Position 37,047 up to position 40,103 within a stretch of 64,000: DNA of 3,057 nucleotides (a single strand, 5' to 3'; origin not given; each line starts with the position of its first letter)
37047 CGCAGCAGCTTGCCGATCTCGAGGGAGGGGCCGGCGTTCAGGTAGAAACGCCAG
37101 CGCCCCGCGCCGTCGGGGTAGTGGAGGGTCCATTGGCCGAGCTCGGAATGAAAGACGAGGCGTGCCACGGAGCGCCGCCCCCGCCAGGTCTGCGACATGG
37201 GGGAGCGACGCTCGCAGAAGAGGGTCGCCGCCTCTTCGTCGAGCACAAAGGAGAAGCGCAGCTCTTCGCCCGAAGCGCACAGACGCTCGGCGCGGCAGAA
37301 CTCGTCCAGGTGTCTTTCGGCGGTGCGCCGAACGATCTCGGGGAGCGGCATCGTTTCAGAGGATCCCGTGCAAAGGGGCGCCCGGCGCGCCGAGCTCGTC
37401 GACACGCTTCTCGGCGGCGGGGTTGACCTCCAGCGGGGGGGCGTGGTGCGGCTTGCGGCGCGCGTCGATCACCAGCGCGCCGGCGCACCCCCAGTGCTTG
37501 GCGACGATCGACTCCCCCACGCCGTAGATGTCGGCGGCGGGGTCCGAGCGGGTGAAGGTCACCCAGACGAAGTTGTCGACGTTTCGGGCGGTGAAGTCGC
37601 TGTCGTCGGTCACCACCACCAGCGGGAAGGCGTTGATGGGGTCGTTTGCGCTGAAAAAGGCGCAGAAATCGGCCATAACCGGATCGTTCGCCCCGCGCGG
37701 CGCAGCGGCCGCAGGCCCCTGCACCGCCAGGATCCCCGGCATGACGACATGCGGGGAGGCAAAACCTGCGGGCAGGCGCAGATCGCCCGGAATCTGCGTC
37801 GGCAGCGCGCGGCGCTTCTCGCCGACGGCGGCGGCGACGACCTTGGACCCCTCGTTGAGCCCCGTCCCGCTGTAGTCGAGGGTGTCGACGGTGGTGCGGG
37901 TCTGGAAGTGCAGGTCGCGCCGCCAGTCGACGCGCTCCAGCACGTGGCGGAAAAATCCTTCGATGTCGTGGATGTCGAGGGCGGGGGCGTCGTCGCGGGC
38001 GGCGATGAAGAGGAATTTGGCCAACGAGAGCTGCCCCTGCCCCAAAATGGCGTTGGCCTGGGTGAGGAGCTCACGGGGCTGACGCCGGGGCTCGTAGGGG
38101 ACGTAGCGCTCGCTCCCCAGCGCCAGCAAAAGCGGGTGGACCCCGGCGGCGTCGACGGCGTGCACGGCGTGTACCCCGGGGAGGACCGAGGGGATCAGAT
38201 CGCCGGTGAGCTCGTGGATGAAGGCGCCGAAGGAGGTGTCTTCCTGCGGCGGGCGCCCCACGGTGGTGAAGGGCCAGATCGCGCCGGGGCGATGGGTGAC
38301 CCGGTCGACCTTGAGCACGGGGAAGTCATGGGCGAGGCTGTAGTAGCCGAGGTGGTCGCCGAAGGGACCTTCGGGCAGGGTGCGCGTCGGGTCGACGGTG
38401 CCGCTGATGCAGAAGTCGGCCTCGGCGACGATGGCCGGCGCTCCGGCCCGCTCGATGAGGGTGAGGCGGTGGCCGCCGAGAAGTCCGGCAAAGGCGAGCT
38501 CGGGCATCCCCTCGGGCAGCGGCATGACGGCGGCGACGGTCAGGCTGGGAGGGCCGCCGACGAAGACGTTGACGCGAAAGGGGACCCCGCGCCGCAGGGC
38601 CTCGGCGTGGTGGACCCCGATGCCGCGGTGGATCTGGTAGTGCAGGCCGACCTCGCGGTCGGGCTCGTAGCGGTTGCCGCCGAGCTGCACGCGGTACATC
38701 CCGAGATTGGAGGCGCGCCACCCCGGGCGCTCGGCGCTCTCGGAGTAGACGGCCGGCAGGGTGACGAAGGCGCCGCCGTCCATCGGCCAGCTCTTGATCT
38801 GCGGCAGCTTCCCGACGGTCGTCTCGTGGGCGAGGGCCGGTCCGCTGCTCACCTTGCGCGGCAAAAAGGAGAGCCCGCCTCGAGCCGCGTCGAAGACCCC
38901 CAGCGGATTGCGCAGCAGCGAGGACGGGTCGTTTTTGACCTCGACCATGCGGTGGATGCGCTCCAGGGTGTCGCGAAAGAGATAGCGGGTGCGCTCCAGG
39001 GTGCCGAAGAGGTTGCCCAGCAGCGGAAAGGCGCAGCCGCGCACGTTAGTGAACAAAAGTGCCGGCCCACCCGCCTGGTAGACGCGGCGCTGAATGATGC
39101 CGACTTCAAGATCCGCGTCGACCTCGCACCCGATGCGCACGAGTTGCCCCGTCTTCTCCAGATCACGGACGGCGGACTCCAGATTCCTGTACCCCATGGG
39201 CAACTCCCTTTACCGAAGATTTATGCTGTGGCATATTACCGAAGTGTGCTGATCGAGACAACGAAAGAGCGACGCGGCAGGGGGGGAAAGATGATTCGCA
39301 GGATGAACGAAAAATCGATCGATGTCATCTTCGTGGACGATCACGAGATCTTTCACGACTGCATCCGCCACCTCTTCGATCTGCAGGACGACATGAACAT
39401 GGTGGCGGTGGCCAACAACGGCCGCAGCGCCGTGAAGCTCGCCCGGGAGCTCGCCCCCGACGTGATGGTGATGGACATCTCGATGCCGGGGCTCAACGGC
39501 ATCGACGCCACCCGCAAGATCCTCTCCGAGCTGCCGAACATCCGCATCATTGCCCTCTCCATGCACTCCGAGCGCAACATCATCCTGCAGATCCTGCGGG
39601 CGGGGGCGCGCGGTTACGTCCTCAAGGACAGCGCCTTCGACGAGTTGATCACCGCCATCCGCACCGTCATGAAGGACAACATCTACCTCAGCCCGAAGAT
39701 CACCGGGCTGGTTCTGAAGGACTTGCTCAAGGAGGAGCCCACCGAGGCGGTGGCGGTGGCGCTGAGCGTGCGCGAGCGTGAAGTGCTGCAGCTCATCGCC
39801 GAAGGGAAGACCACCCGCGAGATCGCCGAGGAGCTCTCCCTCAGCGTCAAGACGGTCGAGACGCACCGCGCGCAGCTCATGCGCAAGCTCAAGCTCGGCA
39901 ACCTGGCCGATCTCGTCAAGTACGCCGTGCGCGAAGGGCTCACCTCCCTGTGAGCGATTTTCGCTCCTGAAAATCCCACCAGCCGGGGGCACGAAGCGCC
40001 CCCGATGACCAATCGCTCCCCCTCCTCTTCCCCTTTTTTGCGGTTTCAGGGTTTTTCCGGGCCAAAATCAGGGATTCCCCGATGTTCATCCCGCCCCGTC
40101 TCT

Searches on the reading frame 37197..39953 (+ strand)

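Call 11: search_protein_families(library=pfam, proteins=[window:37197-39953:+], max_evalue=0.001)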
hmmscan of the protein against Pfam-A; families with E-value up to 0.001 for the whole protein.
window:37197-39953:+ (918 aa): 4 families
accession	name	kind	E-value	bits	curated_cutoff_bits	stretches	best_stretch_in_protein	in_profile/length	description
PF00072.30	Response_reg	-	6.1e-26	91.2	30.2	1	710-822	1-111/111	Response regulator receiver domain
PF00196.25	GerE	-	7.8e-20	70.7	23.5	1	855-910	2-57/57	Bacterial regulatory proteins, luxR family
PF08281.18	Sigma70_r4_2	-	7.6e-08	32.3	25.7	1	855-898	10-54/54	Sigma-70, region 4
PF14493.12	HTH_40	-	0.00012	22.7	27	1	861-907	3-49/89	Helix-turn-helix domain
